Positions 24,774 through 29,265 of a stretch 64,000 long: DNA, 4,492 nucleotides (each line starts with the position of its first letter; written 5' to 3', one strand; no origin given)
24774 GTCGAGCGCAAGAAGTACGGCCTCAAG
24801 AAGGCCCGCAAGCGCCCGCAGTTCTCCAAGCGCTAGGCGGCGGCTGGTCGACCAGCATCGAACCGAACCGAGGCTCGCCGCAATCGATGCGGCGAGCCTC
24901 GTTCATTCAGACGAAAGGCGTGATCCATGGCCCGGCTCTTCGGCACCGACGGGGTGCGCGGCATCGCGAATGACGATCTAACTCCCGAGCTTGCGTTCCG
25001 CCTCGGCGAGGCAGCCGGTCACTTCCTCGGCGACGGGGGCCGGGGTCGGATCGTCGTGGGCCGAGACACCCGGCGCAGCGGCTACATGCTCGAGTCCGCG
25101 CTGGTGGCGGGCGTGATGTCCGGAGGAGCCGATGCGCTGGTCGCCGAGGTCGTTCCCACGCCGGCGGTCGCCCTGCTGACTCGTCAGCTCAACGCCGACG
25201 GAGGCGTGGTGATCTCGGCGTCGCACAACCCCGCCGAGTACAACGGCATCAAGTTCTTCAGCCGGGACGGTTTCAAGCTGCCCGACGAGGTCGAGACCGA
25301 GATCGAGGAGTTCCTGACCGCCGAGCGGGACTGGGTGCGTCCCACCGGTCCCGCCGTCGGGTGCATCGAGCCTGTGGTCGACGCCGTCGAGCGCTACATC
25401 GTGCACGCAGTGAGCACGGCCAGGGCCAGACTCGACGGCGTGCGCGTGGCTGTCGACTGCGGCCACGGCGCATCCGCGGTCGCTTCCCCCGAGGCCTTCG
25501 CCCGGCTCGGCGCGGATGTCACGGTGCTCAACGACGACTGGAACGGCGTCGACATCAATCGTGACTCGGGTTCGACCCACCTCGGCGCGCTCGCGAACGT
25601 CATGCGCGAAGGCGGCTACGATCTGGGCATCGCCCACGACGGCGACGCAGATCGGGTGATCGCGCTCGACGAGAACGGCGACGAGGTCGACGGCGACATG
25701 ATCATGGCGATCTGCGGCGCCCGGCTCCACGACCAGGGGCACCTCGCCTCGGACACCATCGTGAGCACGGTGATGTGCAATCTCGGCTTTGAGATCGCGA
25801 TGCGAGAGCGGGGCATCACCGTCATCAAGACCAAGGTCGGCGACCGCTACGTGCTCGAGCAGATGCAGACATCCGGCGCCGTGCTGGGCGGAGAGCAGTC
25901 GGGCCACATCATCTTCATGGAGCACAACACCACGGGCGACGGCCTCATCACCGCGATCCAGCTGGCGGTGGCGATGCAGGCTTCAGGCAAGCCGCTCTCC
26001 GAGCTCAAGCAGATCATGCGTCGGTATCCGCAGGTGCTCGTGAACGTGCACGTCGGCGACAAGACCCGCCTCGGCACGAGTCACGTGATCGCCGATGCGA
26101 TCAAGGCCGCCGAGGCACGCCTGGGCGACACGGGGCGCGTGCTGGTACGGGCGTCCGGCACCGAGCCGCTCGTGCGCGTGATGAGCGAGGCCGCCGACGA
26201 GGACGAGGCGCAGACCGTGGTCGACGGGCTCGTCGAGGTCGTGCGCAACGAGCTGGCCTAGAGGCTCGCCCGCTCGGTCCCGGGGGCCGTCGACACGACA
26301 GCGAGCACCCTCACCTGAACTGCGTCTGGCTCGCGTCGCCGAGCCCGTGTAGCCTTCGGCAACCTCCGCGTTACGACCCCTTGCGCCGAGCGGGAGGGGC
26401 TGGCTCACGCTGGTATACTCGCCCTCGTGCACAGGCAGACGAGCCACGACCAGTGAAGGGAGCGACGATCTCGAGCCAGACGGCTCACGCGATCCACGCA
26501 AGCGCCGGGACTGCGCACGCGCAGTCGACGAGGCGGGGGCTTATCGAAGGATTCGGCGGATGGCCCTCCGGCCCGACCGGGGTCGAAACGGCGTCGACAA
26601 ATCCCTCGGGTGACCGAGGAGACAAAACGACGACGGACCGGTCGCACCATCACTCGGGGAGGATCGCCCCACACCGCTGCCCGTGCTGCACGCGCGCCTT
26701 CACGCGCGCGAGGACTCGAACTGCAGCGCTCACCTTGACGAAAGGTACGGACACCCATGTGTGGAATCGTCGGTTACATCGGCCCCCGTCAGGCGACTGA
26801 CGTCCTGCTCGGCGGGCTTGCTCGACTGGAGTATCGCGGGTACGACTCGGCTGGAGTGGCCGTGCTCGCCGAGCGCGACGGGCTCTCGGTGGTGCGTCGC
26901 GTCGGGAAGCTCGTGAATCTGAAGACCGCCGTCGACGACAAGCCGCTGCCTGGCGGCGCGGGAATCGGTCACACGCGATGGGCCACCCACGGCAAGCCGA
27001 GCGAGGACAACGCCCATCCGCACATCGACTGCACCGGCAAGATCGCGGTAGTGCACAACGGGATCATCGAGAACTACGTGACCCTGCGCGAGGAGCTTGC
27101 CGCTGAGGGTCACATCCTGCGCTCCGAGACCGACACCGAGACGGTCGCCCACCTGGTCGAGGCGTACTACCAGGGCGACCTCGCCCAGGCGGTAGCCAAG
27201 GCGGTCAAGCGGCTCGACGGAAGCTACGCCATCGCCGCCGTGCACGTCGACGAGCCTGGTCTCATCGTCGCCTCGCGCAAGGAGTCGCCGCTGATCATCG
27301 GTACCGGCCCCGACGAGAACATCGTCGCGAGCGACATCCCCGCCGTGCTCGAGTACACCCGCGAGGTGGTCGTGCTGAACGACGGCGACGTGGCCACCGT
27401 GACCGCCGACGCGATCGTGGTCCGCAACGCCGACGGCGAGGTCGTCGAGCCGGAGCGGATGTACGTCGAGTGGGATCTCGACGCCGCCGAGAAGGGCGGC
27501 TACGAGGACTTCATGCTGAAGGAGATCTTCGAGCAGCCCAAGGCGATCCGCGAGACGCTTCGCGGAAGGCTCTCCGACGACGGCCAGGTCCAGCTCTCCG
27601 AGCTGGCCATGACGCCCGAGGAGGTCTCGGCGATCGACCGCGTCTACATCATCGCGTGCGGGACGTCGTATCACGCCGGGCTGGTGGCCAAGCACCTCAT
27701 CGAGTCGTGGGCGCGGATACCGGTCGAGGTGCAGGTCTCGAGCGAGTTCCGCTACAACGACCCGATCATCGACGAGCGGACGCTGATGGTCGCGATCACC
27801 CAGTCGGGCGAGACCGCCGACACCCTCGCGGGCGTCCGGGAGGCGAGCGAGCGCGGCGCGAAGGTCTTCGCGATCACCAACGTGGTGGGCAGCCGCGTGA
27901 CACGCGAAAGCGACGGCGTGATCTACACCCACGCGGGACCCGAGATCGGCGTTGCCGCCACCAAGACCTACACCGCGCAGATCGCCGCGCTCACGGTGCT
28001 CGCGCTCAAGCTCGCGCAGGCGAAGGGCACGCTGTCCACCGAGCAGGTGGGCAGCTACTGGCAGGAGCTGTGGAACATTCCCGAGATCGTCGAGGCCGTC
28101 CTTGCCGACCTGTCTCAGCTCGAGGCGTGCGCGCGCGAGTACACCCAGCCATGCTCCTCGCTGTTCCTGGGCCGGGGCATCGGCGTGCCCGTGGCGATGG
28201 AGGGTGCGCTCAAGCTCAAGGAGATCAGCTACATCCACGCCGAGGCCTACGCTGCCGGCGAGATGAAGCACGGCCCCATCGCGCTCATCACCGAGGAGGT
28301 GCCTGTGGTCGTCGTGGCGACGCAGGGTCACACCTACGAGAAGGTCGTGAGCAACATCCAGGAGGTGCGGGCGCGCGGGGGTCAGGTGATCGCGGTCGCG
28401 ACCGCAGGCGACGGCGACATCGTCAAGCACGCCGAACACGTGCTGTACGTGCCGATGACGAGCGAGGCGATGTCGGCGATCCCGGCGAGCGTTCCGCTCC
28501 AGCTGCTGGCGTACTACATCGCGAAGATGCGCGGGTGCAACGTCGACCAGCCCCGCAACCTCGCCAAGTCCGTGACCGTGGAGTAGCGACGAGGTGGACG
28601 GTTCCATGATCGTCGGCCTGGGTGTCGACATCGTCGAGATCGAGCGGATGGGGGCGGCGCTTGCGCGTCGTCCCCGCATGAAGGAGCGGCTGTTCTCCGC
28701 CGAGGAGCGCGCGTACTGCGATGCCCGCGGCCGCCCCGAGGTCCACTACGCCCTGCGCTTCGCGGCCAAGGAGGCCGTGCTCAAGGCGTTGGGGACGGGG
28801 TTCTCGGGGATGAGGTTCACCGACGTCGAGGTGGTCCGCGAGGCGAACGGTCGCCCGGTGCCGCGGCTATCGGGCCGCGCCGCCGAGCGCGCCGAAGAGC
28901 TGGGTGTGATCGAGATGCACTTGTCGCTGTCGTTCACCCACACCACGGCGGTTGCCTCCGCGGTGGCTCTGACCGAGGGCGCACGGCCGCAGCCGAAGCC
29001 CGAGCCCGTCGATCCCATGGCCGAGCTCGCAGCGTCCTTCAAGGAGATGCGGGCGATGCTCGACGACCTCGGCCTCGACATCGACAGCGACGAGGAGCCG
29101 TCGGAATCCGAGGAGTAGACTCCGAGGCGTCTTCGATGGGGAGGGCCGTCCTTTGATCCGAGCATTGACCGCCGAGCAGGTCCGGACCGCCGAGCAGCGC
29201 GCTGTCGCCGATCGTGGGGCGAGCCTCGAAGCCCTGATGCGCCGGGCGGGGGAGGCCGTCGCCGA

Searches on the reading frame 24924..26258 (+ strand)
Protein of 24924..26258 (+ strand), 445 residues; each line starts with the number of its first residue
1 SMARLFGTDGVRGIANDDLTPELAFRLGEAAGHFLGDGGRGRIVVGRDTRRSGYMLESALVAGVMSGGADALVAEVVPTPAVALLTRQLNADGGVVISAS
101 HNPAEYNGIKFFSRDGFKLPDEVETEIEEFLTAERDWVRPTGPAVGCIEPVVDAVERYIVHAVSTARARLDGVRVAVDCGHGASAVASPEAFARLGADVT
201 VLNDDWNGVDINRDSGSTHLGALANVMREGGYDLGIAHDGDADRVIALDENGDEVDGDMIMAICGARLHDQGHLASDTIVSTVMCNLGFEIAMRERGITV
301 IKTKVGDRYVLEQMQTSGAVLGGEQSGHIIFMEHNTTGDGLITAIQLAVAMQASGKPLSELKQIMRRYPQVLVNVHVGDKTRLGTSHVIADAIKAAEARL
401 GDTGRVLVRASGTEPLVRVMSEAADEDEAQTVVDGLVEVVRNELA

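Call 37: search_protein_families(library=pfam, proteins=[window:24924-26258:+], max_evalue=0.001)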
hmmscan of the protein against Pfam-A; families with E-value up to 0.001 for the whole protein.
window:24924-26258:+ (445 aa): 4 families
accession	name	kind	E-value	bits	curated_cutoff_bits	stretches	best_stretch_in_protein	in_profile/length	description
PF02878.22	PGM_PMM_I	-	6.8e-46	155.8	22.5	1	4-134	2-134/138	Phosphoglucomutase/phosphomannomutase, alpha/beta/alpha domain I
PF02880.22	PGM_PMM_III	-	7.2e-38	129.7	20.7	1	256-368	1-115/115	Phosphoglucomutase/phosphomannomutase, alpha/beta/alpha domain III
PF00408.26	PGM_PMM_IV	-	1.7e-16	60.4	23.1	1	372-438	1-67/68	Phosphoglucomutase/phosphomannomutase, C-terminal domain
PF02879.22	PGM_PMM_II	-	1.1e-15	58.5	29.3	1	159-252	7-103/103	Phosphoglucomutase/phosphomannomutase, alpha/beta/alpha domain II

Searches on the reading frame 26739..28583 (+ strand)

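Call 37: search_protein_families(library=pfam, proteins=[window:26739-28583:+], max_evalue=0.001)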
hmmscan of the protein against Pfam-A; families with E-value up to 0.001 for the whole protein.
window:26739-28583:+ (615 aa): 3 families
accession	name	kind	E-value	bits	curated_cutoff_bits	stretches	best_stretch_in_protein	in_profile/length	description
PF01380.27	SIS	-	9.6e-61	203.8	25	2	300-423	6-130/131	SIS domain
PF13522.11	GATase_6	-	6.5e-20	71.9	27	1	73-192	11-123/130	Glutamine amidotransferase domain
PF13537.11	GATase_7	-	1.3e-16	61.1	25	1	87-204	8-122/123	Glutamine amidotransferase domain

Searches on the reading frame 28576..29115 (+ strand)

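Call 37: search_protein_families(library=pfam, proteins=[window:28576-29115:+], max_evalue=0.001)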
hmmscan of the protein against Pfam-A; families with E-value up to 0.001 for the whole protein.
window:28576-29115:+ (180 aa): 1 family
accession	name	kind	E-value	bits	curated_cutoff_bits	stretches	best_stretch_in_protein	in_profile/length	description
PF01648.25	ACPS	-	1.1e-17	64.5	25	1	14-113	1-103/111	4'-phosphopantetheinyl transferase superfamily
